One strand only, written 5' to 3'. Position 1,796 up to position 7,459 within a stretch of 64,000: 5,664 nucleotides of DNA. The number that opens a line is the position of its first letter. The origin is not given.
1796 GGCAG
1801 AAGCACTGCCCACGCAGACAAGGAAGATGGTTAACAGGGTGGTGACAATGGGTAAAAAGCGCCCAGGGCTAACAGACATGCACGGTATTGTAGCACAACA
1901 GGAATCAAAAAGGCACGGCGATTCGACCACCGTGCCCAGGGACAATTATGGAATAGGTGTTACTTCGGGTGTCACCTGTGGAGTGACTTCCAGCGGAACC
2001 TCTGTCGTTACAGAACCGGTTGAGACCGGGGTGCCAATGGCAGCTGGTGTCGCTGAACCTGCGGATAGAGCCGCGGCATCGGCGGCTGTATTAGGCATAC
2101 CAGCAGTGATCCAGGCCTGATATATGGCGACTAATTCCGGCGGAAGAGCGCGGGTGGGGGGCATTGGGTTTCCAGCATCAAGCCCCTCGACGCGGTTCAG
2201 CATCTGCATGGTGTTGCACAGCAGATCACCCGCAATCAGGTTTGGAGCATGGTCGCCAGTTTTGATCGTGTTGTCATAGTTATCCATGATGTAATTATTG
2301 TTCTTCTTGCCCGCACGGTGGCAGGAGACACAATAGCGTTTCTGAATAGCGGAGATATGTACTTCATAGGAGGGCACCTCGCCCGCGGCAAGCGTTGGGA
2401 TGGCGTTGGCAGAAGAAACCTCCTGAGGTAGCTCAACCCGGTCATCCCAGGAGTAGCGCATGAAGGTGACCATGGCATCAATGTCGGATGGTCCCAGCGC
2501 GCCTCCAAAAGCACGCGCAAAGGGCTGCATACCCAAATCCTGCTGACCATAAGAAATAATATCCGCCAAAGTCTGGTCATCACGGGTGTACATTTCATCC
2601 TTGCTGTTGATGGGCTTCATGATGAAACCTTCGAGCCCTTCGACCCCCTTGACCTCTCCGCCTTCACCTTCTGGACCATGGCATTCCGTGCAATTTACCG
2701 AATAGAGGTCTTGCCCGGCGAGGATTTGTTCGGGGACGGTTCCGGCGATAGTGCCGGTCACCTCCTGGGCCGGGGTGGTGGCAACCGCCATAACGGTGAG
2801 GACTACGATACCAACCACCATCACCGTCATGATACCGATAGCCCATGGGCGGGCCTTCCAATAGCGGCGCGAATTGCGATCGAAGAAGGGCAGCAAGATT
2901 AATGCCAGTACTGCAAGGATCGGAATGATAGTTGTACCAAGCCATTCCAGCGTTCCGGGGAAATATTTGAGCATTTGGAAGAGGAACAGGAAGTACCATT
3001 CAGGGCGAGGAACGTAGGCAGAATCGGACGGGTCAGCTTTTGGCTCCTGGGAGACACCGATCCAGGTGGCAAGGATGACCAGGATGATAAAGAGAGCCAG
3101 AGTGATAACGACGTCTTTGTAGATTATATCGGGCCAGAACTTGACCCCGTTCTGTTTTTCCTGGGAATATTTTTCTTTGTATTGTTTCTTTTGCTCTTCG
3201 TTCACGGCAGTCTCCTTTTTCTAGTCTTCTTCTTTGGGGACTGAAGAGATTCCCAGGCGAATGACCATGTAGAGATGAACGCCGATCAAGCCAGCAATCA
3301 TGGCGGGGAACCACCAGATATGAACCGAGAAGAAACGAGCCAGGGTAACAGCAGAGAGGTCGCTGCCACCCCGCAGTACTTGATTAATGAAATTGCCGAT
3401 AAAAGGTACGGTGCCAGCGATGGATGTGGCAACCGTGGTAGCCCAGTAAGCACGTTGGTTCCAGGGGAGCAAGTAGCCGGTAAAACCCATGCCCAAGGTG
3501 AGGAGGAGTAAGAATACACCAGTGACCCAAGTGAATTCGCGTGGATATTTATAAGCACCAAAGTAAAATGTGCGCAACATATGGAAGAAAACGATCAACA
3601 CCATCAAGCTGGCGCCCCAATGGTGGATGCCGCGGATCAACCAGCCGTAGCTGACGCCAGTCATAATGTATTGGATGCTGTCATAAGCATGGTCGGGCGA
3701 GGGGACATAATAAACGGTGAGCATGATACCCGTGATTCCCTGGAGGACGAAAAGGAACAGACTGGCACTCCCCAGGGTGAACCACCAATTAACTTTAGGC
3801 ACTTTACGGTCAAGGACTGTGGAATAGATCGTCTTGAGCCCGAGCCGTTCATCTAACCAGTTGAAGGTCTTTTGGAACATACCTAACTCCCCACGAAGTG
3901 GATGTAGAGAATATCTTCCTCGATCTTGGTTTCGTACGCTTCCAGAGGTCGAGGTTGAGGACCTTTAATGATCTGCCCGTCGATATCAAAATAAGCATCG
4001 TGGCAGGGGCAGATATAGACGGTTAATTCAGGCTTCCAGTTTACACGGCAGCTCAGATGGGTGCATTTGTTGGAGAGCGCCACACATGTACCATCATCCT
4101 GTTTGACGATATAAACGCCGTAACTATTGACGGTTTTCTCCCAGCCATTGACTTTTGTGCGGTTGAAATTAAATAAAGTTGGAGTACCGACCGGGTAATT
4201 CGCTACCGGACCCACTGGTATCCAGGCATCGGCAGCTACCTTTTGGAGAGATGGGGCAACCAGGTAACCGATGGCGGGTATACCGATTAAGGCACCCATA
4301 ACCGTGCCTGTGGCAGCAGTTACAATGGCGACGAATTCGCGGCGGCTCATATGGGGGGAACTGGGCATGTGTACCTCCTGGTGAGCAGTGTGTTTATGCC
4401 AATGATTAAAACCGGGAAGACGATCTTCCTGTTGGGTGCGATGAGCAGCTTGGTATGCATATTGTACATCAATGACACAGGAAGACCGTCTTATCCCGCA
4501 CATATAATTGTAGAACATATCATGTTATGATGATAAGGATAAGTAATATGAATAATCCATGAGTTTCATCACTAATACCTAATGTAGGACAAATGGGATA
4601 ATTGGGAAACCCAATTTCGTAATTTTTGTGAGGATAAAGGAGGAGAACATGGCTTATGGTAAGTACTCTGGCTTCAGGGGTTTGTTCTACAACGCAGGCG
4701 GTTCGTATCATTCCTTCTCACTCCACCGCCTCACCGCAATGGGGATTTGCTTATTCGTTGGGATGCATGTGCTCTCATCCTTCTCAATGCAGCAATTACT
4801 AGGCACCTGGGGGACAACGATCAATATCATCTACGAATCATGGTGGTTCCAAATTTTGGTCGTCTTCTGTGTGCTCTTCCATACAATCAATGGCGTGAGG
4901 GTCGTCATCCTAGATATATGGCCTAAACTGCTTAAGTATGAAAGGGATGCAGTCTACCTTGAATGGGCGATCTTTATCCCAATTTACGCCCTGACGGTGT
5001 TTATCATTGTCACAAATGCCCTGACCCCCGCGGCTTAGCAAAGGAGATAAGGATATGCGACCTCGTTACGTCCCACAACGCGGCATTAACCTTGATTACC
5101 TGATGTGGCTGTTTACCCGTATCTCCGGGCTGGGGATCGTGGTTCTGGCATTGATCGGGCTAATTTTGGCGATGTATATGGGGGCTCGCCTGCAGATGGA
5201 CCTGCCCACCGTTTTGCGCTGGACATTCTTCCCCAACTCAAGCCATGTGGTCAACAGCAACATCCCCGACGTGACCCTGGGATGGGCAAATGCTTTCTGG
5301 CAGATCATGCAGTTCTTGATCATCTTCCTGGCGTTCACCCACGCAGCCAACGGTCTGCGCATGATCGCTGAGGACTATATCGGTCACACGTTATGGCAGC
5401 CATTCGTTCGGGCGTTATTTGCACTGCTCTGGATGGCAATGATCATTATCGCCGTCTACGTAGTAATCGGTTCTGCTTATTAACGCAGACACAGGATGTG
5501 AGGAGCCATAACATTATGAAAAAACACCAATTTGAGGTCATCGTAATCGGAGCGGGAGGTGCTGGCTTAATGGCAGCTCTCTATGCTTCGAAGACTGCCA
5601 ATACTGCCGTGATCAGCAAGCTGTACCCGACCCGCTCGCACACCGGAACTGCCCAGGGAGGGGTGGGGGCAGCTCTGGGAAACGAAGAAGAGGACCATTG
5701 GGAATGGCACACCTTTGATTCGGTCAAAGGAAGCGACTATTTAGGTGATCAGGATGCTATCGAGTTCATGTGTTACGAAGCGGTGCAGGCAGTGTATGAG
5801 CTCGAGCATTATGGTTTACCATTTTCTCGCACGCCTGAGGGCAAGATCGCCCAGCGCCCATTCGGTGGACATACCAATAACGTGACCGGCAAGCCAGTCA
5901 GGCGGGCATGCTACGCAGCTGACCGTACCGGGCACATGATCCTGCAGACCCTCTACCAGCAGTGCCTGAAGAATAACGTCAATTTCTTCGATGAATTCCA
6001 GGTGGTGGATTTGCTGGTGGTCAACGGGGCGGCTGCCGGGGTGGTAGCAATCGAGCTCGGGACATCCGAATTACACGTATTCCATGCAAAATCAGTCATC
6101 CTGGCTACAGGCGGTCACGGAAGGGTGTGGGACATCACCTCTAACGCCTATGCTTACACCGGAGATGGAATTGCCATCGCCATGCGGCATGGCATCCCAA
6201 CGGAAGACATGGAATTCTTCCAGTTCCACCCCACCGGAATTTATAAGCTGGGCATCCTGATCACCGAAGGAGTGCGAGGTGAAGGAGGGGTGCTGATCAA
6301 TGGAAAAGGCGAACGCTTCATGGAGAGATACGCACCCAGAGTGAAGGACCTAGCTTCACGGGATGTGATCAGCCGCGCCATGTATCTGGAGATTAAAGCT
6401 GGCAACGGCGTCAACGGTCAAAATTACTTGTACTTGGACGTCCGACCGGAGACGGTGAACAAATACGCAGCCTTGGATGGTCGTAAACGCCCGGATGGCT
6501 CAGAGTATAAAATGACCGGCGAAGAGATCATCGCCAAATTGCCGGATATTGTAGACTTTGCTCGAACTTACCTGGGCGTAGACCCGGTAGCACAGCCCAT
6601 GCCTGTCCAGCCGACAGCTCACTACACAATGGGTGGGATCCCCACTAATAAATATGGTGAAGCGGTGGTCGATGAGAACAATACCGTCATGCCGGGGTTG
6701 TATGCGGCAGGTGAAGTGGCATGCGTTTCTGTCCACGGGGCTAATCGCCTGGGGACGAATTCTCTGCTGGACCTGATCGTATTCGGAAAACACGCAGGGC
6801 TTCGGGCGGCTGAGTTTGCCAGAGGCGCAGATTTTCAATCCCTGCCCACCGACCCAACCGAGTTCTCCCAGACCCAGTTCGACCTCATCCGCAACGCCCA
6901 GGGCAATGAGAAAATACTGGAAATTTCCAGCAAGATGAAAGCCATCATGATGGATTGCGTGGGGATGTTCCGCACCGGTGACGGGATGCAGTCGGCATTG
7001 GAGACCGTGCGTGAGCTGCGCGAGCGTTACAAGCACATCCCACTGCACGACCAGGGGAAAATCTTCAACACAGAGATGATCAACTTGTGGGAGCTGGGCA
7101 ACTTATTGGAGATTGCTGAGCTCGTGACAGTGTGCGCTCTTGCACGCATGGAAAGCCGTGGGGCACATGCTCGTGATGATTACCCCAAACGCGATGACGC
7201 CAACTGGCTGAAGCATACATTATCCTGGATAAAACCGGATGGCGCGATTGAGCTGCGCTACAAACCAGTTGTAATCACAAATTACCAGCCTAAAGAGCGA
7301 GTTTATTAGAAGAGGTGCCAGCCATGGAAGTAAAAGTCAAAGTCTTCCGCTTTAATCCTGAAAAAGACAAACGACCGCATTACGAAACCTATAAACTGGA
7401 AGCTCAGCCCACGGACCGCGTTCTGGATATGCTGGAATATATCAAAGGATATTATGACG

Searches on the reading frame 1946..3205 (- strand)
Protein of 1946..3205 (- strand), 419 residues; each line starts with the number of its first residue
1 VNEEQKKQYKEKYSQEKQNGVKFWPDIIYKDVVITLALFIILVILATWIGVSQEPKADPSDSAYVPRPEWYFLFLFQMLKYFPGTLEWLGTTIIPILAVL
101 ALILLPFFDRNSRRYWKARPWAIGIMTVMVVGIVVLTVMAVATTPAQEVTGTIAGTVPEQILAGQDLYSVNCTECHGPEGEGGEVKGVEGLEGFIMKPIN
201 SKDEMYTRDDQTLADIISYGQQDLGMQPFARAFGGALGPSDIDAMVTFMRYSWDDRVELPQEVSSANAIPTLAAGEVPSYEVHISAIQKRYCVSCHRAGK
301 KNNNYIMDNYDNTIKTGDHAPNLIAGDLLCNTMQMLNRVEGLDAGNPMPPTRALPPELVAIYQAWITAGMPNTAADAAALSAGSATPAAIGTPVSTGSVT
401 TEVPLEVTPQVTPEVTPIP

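Call 64: search_protein_families(library=pfam, proteins=[window:1946-3205:-], max_evalue=0.00001)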
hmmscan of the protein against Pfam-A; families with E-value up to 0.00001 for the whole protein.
window:1946-3205:- (419 aa): 3 families
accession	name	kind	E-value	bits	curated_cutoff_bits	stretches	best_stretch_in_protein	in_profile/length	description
PF13442.11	Cytochrome_CBB3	-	1.2e-11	45.2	27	1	160-249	2-68/68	Cytochrome C oxidase, cbb3-type, subunit III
PF00034.26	Cytochrom_C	-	8.6e-11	43.4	21.3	1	163-252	3-89/90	Cytochrome c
PF00032.22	Cytochrom_B_C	-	3.9e-10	40.3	20.7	1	57-144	2-86/102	Cytochrome b(C-terminal)/b6/petD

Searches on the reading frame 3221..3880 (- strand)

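Call 64: search_protein_families(library=pfam, proteins=[window:3221-3880:-], max_evalue=0.00001)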
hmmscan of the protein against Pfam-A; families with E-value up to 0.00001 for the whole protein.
window:3221-3880:- (219 aa): 2 families
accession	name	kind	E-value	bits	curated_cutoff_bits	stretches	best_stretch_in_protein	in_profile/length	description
PF00033.24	Cytochrome_B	-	3.4e-53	180.7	27.2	1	28-207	8-186/189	Cytochrome b/b6/petB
PF13631.11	Cytochrom_B_N_2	-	5e-39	134.4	27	1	92-213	2-123/169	Cytochrome b(N-terminal)/b6/petB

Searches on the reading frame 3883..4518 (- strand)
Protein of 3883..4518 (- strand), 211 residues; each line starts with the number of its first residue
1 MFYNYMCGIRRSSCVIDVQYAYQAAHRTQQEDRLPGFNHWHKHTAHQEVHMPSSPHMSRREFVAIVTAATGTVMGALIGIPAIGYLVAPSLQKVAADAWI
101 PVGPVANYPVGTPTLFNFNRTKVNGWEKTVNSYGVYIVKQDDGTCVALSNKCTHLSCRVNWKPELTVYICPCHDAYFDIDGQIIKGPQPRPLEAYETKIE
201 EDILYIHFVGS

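Call 64: search_protein_families(library=pfam, proteins=[window:3883-4518:-], max_evalue=0.00001)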
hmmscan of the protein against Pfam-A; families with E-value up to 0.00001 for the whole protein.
window:3883-4518:- (211 aa): 1 family
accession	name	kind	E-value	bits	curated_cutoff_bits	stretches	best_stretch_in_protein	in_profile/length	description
PF00355.32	Rieske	-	1.3e-12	47.9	20.3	1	99-195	2-87/88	Rieske [2Fe-2S] domain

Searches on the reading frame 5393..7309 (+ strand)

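Call 64: search_protein_families(library=pfam, proteins=[window:5393-7309:+], max_evalue=0.00001)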
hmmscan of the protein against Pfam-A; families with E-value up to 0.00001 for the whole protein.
window:5393-7309:+ (638 aa): 6 families
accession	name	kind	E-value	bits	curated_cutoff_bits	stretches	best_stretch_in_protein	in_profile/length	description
PF00890.30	FAD_binding_2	-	1.8e-105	354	20.4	1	49-458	2-414/414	FAD binding domain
PF02910.25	Succ_DH_flav_C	-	3.9e-46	156.6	20.8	1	513-638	2-130/130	Fumarate reductase flavoprotein C-term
PF03486.20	HI0933_like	-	1.9e-11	44.3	50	0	174-443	102-220/244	HI0933-like protein Rossmann domain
PF01266.30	DAO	-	6.5e-10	39.5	27.9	1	49-307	2-271/353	FAD dependent oxidoreductase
PF07992.20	Pyr_redox_2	-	2.4e-07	30.9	26.1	0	48-248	2-116/291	Pyridine nucleotide-disulphide oxidoreductase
PF01946.23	Thi4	-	6.3e-06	26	26.2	0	41-74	12-47/235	Thi4 family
